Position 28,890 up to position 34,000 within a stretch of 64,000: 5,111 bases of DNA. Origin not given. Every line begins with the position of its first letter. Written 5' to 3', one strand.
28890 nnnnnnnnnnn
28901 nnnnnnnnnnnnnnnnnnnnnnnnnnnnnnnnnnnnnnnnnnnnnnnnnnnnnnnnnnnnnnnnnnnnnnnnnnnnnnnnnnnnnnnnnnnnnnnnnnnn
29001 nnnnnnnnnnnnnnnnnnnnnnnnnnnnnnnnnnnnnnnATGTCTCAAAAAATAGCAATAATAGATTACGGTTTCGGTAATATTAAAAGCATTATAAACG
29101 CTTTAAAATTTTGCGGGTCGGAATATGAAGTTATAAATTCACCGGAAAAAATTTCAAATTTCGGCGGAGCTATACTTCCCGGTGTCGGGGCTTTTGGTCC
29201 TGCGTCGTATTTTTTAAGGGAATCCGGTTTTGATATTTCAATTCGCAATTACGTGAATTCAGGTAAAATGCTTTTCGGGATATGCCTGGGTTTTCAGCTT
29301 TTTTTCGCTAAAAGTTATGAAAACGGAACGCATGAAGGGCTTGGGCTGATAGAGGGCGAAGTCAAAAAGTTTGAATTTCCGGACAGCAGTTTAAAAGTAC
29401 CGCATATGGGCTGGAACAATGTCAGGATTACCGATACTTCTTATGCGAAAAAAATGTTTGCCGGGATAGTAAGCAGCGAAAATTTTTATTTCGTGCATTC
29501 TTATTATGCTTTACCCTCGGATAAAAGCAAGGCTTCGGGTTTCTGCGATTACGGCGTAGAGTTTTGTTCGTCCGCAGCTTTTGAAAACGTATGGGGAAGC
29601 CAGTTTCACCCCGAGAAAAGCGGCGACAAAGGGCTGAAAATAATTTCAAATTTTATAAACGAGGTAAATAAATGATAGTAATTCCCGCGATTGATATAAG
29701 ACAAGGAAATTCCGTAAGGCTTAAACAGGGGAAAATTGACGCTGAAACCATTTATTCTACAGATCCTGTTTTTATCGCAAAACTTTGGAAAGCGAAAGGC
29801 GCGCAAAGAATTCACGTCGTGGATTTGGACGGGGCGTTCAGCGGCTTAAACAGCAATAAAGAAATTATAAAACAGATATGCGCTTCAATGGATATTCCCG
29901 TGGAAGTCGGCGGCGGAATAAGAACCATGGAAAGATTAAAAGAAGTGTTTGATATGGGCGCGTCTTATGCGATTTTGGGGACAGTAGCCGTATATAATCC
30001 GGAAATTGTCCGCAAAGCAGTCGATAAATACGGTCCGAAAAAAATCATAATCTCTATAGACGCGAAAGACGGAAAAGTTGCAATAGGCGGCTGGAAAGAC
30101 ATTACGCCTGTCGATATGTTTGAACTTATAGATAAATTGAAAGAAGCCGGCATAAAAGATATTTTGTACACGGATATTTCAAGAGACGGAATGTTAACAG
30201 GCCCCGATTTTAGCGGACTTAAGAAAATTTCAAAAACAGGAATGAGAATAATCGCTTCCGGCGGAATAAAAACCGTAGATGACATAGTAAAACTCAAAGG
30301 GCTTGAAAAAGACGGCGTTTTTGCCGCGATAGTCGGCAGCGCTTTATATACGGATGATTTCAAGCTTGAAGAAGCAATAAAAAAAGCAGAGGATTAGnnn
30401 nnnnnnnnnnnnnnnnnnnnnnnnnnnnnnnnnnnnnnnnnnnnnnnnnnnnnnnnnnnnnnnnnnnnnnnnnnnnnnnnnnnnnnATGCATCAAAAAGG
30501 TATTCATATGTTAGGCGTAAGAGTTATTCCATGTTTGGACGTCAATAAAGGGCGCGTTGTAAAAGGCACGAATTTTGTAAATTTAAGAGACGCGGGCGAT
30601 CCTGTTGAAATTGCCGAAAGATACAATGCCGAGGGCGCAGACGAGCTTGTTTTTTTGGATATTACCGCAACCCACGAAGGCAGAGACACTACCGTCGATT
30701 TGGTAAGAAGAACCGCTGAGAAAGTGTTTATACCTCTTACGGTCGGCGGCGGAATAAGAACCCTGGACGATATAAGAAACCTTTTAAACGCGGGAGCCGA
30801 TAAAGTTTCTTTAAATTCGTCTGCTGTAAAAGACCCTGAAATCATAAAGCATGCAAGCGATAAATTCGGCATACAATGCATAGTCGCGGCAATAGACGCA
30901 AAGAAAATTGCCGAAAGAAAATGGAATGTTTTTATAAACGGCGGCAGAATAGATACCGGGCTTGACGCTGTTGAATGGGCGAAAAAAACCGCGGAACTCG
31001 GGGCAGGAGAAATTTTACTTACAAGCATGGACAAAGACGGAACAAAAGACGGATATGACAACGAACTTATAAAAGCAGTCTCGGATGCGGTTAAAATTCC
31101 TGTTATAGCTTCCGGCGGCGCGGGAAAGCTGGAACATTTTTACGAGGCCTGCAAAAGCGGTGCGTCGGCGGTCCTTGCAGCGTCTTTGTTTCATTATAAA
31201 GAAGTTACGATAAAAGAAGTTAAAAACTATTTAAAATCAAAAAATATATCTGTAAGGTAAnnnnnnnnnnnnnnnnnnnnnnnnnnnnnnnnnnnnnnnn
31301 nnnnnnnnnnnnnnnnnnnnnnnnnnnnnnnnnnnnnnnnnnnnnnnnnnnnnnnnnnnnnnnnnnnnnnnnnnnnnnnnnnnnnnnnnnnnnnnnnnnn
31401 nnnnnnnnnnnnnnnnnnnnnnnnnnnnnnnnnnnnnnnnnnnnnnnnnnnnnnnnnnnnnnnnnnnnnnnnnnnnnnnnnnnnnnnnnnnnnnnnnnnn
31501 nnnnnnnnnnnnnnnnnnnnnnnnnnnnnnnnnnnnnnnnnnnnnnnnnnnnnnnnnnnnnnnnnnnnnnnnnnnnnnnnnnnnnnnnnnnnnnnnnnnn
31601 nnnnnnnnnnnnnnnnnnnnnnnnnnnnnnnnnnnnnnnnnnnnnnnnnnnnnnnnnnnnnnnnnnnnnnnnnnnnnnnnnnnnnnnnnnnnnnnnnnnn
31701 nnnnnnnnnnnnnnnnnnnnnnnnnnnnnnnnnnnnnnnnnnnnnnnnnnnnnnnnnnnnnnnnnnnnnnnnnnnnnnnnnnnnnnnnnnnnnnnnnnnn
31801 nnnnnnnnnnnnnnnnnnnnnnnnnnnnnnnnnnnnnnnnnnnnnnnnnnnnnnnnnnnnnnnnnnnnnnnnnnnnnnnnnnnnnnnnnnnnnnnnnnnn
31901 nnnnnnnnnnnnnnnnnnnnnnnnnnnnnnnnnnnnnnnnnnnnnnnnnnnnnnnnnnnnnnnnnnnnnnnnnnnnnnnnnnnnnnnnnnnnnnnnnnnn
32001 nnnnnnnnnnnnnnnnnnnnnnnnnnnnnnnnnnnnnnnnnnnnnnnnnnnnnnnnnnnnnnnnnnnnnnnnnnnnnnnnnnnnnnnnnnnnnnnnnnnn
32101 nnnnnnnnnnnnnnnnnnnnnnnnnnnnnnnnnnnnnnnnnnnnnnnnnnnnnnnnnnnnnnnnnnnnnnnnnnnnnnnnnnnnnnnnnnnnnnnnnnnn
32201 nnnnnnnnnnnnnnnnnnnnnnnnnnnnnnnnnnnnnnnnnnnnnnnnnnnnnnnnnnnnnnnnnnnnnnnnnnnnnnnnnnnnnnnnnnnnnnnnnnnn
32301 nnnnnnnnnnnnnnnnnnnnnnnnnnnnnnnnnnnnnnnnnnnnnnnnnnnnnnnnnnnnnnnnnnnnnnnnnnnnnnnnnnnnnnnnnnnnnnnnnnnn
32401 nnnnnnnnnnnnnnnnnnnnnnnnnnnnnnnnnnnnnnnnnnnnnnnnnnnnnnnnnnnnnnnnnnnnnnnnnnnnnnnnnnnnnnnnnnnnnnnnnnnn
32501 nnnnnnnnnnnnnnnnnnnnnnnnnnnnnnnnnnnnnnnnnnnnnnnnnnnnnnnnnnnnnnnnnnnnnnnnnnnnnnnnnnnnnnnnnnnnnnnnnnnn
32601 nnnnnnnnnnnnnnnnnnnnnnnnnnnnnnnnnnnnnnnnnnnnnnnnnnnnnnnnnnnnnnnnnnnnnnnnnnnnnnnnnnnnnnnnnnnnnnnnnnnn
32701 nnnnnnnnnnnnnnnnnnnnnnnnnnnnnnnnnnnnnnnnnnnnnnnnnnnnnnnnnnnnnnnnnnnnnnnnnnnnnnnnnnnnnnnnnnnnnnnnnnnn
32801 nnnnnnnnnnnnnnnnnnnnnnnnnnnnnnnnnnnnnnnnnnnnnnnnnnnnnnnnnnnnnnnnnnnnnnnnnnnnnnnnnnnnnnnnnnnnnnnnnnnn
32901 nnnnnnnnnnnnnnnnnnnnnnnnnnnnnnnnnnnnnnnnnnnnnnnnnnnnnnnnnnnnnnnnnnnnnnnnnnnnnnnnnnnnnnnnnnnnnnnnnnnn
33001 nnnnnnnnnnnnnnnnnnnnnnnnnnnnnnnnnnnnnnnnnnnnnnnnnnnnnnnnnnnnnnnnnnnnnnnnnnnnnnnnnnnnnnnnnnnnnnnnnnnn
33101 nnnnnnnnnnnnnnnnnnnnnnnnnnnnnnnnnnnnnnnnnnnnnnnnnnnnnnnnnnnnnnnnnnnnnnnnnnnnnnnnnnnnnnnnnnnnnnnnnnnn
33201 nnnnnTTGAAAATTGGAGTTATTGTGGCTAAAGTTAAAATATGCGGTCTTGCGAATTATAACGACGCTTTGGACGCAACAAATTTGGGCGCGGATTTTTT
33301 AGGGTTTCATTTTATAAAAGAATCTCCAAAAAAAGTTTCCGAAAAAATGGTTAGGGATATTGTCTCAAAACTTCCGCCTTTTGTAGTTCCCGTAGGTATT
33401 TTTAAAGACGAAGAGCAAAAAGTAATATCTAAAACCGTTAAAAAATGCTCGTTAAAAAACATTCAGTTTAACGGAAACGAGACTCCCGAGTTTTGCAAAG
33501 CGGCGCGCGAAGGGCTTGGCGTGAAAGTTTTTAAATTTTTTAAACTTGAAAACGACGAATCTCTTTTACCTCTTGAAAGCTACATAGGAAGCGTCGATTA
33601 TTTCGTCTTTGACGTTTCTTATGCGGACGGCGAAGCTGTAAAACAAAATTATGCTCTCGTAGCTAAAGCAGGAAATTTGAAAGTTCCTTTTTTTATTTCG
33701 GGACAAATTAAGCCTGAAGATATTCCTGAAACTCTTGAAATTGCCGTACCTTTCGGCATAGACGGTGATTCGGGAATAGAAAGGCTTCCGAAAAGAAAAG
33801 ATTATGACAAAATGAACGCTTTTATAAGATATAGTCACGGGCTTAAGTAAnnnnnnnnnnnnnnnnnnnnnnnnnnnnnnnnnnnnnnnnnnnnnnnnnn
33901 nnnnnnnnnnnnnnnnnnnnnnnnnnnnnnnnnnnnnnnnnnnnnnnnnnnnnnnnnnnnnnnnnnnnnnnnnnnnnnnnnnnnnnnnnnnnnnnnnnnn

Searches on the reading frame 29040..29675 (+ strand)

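Call 66: search_protein_families(library=pfam, proteins=[window:29040-29675:+], max_evalue=0.00001)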
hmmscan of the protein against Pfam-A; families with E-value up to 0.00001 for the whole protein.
window:29040-29675:+ (211 aa): 3 families
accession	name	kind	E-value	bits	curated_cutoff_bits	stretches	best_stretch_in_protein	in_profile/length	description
PF00117.34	GATase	-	2e-16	60.7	22.8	1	7-206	2-187/190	Glutamine amidotransferase class-I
PF01174.25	SNO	-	2.4e-07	31.3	27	0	13-113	6-105/188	SNO glutamine amidotransferase family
PF07685.20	GATase_3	-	2.5e-07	30.9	27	1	20-108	17-115/196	CobB/CobQ-like glutamine amidotransferase domain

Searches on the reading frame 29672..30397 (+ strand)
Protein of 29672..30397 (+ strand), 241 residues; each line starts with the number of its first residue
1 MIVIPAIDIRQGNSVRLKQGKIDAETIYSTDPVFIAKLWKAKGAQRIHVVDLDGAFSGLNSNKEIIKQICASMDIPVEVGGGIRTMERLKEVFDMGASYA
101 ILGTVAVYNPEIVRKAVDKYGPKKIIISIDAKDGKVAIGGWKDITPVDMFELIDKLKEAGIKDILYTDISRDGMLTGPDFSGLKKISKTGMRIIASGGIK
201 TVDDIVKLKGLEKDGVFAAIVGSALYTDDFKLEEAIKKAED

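Call 66: search_protein_families(library=pfam, proteins=[window:29672-30397:+], max_evalue=0.00001)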
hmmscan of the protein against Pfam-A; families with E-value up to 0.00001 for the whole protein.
window:29672-30397:+ (241 aa): 1 family
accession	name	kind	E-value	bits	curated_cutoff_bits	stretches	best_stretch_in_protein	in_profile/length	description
PF00977.27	His_biosynth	-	7.9e-77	258.2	23.6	1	3-230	2-227/228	Histidine biosynthesis protein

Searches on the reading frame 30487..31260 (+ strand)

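Call 66: search_protein_families(library=pfam, proteins=[window:30487-31260:+], max_evalue=0.00001)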
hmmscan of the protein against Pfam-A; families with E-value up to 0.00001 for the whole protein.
window:30487-31260:+ (257 aa): 7 families
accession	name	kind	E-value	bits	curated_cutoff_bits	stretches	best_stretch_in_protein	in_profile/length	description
PF00977.27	His_biosynth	-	1.5e-89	299.8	23.6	1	12-241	1-228/228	Histidine biosynthesis protein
PF03060.21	NMO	-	1e-09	38.7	28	0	161-245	145-236/331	Nitronate monooxygenase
PF02581.23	TMP-TENI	-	1.6e-08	34.5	27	0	43-111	108-178/180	Thiamine monophosphate synthase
PF01180.27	DHO_dh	-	6e-08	32.7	27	0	194-249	229-287/291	Dihydroorotate dehydrogenase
PF05690.20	ThiG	-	2.5e-07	30.7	23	0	164-233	136-205/247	Thiazole biosynthesis protein ThiG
PF01207.24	Dus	-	9e-07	28.7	20.4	0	39-128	140-234/311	Dihydrouridine synthase (Dus)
PF04309.18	G3P_antiterm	-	1.3e-06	28.4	27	0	72-112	130-170/173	Glycerol-3-phosphate responsive antiterminator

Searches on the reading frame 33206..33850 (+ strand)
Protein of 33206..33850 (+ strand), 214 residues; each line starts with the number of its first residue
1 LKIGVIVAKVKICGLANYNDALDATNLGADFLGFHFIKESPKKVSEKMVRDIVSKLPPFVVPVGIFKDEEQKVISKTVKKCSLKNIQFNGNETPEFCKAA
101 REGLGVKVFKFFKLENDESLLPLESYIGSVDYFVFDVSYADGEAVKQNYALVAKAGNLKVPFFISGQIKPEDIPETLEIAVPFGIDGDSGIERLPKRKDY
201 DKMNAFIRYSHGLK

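Call 66: search_protein_families(library=pfam, proteins=[window:33206-33850:+], max_evalue=0.00001)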
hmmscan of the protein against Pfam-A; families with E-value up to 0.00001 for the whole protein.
window:33206-33850:+ (214 aa): 1 family
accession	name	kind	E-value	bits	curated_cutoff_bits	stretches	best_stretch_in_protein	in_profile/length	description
PF00697.28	PRAI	-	1.8e-23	83.7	22.7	1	10-207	1-191/193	N-(5'phosphoribosyl)anthranilate (PRA) isomerase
